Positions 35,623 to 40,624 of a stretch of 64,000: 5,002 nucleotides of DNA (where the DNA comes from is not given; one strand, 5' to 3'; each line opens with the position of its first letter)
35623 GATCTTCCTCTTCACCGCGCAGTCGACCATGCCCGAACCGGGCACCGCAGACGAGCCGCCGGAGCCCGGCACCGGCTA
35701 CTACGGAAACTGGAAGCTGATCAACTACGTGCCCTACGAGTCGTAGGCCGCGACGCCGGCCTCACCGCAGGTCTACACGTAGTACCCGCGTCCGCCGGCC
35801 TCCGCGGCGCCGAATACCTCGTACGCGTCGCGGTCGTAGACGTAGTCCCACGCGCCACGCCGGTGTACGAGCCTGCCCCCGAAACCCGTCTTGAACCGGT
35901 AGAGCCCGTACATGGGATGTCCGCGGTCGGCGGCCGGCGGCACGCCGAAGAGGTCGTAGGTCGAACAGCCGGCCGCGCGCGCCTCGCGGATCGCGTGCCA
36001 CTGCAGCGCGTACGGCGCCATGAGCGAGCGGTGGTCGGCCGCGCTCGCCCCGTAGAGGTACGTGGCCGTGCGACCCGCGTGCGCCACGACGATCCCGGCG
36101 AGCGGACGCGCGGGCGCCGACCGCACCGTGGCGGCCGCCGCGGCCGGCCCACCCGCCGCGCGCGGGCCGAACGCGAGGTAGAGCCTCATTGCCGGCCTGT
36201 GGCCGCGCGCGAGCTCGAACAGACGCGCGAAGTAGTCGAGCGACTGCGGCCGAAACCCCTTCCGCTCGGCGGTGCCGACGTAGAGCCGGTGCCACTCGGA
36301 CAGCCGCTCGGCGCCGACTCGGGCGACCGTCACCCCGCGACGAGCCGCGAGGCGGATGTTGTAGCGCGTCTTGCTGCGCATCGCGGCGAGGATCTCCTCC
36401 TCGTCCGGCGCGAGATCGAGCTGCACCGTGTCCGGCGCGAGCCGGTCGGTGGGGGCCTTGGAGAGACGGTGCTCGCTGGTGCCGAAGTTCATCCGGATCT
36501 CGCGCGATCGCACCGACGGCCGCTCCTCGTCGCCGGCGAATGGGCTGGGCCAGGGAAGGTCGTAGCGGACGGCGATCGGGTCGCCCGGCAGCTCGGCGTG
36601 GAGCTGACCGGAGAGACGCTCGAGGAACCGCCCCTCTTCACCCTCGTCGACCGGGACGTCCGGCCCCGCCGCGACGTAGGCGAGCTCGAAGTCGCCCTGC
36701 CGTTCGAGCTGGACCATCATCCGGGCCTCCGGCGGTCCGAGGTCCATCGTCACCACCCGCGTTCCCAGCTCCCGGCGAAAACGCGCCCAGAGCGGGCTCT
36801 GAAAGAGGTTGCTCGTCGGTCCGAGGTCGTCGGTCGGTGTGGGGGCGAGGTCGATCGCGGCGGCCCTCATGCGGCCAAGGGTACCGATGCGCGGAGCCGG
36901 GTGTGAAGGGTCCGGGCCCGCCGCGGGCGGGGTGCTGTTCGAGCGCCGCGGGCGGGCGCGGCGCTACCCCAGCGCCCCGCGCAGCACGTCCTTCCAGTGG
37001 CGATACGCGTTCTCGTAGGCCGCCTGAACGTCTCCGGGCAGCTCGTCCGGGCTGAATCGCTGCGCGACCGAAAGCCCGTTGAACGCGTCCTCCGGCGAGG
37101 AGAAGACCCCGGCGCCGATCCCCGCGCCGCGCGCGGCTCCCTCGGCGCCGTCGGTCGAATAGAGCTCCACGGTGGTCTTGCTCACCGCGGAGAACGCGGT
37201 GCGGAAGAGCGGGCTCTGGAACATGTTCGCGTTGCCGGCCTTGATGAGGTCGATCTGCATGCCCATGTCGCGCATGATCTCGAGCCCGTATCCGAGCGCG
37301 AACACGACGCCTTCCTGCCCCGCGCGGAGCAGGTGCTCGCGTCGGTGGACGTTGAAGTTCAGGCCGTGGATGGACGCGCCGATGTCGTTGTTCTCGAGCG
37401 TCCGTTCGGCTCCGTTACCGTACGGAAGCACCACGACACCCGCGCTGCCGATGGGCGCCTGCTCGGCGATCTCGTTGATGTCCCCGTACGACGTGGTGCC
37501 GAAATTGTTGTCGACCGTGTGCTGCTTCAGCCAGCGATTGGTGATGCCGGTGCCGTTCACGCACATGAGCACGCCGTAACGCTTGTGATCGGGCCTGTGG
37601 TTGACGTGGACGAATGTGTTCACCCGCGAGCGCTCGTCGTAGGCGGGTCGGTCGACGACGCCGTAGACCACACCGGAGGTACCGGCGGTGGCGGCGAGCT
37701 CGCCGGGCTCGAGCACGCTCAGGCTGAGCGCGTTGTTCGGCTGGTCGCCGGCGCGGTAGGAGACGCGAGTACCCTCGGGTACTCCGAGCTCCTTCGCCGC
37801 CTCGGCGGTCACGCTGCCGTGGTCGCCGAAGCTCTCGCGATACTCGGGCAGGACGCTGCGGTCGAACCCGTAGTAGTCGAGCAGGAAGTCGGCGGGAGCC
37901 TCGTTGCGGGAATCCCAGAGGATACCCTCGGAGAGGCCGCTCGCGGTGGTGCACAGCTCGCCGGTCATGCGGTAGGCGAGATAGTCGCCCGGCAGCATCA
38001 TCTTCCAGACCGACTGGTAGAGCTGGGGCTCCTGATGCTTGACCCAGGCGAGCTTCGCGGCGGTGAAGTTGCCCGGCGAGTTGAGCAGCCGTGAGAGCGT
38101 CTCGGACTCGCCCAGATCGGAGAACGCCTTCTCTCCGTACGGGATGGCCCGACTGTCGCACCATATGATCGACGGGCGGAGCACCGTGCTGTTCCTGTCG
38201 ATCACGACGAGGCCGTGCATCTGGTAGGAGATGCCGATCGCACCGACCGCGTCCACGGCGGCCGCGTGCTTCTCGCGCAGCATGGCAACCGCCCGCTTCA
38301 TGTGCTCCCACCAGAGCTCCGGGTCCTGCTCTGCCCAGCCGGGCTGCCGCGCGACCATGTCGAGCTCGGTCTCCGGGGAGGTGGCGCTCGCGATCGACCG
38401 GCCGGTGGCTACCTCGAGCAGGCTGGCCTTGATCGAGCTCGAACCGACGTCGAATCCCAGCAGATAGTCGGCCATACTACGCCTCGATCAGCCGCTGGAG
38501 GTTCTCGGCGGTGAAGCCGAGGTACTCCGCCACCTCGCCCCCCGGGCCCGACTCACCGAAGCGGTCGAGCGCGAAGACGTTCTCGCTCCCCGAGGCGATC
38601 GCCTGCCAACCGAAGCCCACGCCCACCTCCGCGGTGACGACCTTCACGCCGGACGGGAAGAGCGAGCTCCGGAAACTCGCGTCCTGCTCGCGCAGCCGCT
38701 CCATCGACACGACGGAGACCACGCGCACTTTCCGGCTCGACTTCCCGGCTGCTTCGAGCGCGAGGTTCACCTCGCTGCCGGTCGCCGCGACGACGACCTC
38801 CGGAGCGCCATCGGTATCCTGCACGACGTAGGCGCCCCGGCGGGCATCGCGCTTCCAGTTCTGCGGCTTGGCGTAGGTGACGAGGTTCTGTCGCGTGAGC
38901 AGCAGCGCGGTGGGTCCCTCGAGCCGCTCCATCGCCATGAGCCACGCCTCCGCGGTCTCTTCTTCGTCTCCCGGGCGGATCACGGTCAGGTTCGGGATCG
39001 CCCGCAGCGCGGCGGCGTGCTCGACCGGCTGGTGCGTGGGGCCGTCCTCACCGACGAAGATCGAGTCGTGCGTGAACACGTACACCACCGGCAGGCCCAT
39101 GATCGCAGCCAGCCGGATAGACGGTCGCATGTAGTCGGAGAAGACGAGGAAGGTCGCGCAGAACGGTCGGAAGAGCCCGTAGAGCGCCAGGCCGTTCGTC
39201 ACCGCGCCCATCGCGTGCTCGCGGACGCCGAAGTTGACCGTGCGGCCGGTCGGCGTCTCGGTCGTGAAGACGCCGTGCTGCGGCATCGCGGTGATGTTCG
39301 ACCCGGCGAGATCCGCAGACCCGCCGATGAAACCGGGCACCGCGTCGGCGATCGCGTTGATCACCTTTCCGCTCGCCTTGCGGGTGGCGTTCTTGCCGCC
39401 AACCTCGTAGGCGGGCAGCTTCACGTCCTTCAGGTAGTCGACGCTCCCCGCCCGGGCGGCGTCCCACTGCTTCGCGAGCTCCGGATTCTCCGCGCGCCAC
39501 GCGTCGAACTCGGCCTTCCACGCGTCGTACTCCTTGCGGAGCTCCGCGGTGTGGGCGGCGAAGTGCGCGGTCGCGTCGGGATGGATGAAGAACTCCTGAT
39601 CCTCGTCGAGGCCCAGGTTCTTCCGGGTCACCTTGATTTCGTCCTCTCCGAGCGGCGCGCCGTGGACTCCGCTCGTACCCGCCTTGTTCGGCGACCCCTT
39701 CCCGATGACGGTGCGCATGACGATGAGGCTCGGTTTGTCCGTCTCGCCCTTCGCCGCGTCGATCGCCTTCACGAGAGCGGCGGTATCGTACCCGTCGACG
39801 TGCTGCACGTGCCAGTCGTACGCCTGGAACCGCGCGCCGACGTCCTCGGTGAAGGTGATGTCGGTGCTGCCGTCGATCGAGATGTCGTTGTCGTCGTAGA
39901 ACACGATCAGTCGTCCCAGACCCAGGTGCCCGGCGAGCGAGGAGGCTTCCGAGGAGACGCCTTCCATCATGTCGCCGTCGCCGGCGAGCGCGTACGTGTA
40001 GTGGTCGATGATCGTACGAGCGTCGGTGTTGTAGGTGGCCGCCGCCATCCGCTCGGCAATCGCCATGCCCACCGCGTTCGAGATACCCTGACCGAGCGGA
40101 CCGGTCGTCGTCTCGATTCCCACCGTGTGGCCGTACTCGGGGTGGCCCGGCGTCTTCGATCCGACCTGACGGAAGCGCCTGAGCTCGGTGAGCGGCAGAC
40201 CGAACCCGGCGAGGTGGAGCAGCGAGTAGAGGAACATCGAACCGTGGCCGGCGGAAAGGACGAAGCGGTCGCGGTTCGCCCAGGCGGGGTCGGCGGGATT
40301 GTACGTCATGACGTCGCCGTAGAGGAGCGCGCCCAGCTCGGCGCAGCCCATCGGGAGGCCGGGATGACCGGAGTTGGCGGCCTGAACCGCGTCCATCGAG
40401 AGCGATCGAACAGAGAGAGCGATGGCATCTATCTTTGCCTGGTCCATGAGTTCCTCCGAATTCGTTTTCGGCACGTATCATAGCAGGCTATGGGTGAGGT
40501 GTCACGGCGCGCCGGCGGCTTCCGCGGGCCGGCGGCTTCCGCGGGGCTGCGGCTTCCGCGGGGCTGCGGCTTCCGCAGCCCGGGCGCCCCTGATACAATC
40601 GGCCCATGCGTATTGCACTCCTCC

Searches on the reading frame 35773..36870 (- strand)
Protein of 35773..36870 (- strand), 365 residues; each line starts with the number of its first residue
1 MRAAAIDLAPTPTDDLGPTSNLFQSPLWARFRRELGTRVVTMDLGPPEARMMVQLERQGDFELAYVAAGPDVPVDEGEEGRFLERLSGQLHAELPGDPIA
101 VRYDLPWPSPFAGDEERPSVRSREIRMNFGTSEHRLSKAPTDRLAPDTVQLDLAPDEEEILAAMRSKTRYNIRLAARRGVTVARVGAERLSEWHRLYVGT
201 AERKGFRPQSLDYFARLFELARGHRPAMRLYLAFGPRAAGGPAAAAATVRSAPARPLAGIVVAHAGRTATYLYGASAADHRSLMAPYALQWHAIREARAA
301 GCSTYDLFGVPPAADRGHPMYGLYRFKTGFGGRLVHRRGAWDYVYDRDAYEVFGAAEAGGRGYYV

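Call 58: search_protein_families(library=pfam, proteins=[window:35773-36870:-], max_evalue=0.0001)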
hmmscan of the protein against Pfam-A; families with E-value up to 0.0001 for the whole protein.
window:35773-36870:- (365 aa): 2 families
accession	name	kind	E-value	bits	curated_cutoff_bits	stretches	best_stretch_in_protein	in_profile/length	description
PF02388.22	FemAB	-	7.8e-36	124.2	24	2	255-356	306-404/406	FemAB family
PF13480.13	Acetyltransf_6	-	6.7e-08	33.2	22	1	164-309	3-136/143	Acetyltransferase (GNAT) domain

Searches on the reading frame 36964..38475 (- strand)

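Call 58: search_protein_families(library=pfam, proteins=[window:36964-38475:-], max_evalue=0.0001)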
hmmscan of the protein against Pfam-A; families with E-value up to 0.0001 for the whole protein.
window:36964-38475:- (503 aa): 2 families
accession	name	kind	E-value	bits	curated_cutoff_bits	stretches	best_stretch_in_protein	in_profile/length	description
PF00370.27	FGGY_N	-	7.1e-43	147.4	28.8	1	4-247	1-241/245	FGGY family of carbohydrate kinases, N-terminal domain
PF02782.22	FGGY_C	-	6.9e-11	42.7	27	1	260-453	1-192/198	FGGY family of carbohydrate kinases, C-terminal domain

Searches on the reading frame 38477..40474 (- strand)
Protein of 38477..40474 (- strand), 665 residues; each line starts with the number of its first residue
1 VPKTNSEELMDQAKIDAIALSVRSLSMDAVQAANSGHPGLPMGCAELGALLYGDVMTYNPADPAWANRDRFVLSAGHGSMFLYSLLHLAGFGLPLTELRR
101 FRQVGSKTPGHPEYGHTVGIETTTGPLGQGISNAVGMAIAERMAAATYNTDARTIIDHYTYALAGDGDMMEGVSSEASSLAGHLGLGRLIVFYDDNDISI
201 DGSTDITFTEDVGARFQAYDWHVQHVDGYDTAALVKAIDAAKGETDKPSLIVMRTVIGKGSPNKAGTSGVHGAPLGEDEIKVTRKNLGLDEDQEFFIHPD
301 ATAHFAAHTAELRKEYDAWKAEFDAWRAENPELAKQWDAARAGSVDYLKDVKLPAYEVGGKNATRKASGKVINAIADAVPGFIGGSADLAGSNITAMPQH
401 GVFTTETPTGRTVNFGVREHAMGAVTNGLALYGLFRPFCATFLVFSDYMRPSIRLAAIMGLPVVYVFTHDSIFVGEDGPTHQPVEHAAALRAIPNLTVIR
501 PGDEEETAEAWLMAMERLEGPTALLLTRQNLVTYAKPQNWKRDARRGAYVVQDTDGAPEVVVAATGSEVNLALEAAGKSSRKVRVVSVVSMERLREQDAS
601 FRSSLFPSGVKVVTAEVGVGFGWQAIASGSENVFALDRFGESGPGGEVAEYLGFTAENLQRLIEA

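Call 58: search_protein_families(library=pfam, proteins=[window:38477-40474:-], max_evalue=0.0001)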
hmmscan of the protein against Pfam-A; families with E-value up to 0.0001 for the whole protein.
window:38477-40474:- (665 aa): 4 families
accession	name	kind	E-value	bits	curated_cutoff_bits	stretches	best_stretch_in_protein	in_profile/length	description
PF00456.26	Transketolase_N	-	2e-141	471.3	22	1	19-341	6-329/334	Transketolase, thiamine diphosphate binding domain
PF02779.29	Transket_pyr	-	6.6e-54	182.6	27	1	363-531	4-172/174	Transketolase, pyrimidine binding domain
PF22613.1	Transketolase_C_1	-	7.7e-27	94.2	27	1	547-655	1-113/113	Transketolase-like TK C-terminal domain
PF13292.11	DXP_synthase_N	-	3e-05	23.9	21.2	0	10-201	13-176/274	1-deoxy-D-xylulose-5-phosphate synthase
